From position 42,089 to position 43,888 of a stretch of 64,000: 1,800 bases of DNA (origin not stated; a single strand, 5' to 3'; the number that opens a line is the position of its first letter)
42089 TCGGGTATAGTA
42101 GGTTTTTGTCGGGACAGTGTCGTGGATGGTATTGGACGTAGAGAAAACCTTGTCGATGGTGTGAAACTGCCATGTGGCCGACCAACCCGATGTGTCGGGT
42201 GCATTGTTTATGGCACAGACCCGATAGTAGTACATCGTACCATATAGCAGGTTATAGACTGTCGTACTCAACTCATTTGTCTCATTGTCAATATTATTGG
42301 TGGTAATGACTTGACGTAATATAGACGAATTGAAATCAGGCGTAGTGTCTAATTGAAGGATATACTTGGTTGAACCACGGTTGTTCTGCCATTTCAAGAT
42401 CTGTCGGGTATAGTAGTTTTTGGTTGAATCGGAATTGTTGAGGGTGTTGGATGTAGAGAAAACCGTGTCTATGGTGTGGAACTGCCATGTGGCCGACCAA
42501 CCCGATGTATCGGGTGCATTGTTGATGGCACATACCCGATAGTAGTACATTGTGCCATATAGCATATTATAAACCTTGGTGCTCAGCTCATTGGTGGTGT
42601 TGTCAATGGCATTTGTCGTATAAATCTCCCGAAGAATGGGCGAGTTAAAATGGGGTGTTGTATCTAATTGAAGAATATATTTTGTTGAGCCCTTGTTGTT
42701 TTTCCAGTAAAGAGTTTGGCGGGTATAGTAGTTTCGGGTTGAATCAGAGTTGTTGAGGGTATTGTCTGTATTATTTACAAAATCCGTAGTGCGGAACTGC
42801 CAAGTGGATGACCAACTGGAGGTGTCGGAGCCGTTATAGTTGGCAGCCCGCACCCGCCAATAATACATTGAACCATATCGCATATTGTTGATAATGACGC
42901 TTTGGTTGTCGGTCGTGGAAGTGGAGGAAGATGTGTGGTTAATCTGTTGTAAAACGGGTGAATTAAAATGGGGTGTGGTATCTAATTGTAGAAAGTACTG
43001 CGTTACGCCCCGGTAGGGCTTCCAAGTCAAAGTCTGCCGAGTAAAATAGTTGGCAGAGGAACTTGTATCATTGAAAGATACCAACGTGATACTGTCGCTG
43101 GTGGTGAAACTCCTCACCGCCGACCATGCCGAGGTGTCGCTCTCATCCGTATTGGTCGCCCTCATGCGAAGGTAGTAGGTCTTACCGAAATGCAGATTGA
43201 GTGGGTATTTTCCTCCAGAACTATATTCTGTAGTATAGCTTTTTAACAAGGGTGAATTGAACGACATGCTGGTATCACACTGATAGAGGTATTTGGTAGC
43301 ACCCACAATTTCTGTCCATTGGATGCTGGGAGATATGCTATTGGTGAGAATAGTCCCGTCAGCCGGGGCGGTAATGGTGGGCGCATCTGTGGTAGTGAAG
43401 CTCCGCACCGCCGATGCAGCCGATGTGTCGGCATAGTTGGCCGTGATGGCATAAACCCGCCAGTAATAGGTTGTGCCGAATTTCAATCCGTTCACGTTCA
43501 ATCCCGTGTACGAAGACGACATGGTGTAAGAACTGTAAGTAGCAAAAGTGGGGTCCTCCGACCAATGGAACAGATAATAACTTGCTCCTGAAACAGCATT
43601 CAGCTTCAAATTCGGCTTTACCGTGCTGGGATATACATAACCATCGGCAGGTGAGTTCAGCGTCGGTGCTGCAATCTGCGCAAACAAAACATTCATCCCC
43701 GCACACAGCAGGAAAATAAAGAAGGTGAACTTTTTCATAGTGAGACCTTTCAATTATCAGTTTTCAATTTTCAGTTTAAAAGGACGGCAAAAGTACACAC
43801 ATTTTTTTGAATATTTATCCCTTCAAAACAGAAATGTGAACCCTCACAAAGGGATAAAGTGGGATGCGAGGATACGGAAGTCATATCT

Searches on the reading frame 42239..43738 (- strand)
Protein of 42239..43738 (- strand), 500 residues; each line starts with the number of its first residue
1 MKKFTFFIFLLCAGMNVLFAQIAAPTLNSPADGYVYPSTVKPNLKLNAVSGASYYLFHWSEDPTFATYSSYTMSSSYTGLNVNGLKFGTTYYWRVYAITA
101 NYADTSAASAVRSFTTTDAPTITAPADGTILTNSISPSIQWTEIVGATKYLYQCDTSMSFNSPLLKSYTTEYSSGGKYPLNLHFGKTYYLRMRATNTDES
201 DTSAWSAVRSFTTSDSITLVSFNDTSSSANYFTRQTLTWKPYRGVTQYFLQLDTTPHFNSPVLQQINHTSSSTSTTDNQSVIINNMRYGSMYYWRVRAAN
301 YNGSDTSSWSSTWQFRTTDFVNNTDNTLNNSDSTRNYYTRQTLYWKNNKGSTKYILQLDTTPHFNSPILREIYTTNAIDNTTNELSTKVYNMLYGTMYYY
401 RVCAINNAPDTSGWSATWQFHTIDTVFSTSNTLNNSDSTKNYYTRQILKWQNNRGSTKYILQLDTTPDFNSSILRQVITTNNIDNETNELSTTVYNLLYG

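Call 43: find_homologous_proteins(query=window:42239-43738:-, max_evalue=1e-20)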
Query window:42239-43738:- (500 aa): 346 proteins with E <= 1e-20 among 8000 candidates; the best 120 are listed.
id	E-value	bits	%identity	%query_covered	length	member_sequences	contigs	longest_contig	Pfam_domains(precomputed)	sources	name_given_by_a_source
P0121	1.5e-243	827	89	83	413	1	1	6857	PF25788.3,PF16656.12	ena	-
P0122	4.1e-125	437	36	95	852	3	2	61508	PF18962.8,PF25788.3,PF00041.28,PF16656.12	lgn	-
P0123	1.7e-116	408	42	98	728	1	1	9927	PF16655.13,PF18962.8,PF25788.3,PF00041.28,PF16656.12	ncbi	-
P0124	2.6e-112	394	40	72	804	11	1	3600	PF18962.8,PF25788.3,PF18998.7,PF00041.28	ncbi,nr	ncbi:MAG: T9SS type A sorting domain-containing protein, partial [Clostridia bacterium]|nr:T9SS type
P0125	6.4e-110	386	33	95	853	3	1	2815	PF18962.8,PF25788.3,PF00041.28,PF16656.12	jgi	jgi:hypothetical protein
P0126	1.8e-101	359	35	74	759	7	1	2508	PF25788.3,PF16656.12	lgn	-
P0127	5.4e-101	357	35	89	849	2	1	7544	PF16655.13,PF25788.3,PF24489.2,PF00041.28,PF16656.12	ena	-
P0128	1.3e-99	352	34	95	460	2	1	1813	PF25788.3,PF24489.2,PF00041.28,PF16656.12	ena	-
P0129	2.7e-94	335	52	56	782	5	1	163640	PF16655.13,PF18962.8,PF25788.3,PF24489.2,PF00041.28,PF16656.12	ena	-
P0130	7.8e-90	320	33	96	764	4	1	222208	PF18962.8,PF25788.3,PF00041.28,PF16656.12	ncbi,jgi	ncbi:MAG: hypothetical protein RL213_1017 [Bacteroidota bacterium]|jgi:hypothetical protein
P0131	9.9e-89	317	47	59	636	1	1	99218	PF07987.17,PF25788.3,PF16656.12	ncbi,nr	ncbi:MAG: hypothetical protein IKK36_02520, partial [Bacteroidales bacterium]|nr:hypothetical protei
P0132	1.4e-88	316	35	95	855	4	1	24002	PF18962.8,PF25788.3,PF00041.28,PF16656.12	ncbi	-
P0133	1.6e-88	316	51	41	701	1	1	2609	PF18962.8,PF25788.3,PF24489.2,PF00041.28,PF16656.12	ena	-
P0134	4.1e-87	311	35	95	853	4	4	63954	PF18962.8,PF25788.3,PF00041.28,PF16656.12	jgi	jgi:Secretion system C-terminal sorting domain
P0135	1.8e-85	306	35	95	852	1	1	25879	PF18962.8,PF25788.3,PF00041.28,PF16656.12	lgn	-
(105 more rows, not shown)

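Call 44: find_encoding_contigs(protein=P0121, flank=10000, max_places=4)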
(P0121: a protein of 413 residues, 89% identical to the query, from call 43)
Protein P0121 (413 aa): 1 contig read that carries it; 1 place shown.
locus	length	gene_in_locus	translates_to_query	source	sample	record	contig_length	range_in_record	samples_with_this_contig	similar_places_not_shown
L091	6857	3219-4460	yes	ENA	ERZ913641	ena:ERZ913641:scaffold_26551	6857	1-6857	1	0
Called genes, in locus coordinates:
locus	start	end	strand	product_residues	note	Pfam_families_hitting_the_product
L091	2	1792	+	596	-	?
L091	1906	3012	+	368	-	PF01637:ATPase_2, PF13173:AAA_14 (faint)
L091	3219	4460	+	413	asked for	PF16656:Pur_ac_phosph_N (faint), PF25788:Ig_Rha78A_N (faint)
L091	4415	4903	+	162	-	-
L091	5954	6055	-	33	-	-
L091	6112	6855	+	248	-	?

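Call 58: search_protein_families(library=pfam, proteins=[L091:1906-3012:+], max_evalue=0.001)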
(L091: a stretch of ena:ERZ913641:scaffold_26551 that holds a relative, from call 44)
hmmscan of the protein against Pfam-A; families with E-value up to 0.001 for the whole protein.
L091:1906-3012:+ (368 aa): 5 families
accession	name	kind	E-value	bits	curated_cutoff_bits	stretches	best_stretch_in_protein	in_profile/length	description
PF01637.24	ATPase_2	-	3.1e-10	40.7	33.2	1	11-243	1-212/225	ATPase domain predominantly from Archaea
PF13173.12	AAA_14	-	1.4e-07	32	27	0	128-218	48-127/129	AAA domain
PF13401.12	AAA_22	-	0.00011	22.9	27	1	29-187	6-124/130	AAA domain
PF00004.35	AAA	-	0.00024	22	21.2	0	74-185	26-108/131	ATPase family associated with various cellular activities (AAA)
PF14516.12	AAA_35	-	0.00084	18.7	27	0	13-84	15-91/331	AAA-like domain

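Call 59: search_protein_families(library=padloc, proteins=[L091:1906-3012:+], max_evalue=0.001)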
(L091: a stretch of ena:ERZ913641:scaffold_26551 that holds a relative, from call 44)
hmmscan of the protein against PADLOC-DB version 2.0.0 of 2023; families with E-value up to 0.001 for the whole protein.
L091:1906-3012:+ (368 aa): 3 families
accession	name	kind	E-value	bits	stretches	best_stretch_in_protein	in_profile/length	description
PDLC04984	PDC-S27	-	3.3e-06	24.2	0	14-105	7-93/474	-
PDLC04789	PDC-S01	-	1.4e-05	22.3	0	19-61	8-48/375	-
PDLC04791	PDC-S01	-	0.0007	16.4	0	140-191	76-125/395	-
